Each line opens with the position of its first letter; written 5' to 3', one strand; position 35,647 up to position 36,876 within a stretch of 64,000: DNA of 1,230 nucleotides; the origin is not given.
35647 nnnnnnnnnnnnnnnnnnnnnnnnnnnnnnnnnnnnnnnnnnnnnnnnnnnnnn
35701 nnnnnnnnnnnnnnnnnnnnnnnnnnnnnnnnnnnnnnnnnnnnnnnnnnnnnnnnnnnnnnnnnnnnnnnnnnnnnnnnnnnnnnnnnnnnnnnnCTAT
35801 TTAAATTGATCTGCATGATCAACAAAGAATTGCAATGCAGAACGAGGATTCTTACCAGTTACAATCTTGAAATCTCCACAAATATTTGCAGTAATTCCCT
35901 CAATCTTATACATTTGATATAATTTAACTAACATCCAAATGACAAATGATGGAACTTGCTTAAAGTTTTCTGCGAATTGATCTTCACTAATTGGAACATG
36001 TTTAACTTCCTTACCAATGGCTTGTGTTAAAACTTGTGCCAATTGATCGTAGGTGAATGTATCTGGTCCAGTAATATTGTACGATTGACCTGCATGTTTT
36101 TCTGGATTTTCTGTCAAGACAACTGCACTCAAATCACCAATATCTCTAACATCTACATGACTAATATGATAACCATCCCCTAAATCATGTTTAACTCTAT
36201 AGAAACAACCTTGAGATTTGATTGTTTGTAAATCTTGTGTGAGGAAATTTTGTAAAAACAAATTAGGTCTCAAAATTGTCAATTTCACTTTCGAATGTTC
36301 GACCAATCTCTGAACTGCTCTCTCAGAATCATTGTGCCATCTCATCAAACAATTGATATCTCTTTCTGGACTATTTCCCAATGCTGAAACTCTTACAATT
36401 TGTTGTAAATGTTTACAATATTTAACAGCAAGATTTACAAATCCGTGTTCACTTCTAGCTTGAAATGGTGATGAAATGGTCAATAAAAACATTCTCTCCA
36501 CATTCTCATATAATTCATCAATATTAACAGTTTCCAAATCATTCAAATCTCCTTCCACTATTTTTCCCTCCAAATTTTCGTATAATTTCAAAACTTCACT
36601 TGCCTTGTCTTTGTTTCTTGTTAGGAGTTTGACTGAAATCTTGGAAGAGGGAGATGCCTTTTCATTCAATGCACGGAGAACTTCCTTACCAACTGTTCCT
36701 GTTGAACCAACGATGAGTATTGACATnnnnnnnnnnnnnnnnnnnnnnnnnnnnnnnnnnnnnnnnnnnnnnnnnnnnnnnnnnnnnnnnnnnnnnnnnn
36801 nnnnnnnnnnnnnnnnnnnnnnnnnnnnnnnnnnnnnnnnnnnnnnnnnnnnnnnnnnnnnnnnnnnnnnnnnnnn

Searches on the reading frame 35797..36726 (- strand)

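Call 32: search_protein_families(library=pfam, proteins=[window:35797-36726:-], max_evalue=0.001)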
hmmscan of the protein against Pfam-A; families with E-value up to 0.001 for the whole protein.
window:35797-36726:- (309 aa): 2 families
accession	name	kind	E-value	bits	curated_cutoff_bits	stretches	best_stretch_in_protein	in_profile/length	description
PF05368.20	NmrA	-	3.3e-18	66.8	27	1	3-275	5-266/298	NmrA-like family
PF13460.12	NAD_binding_10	-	1.7e-08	35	27.2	1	7-168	1-156/184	NAD(P)H-binding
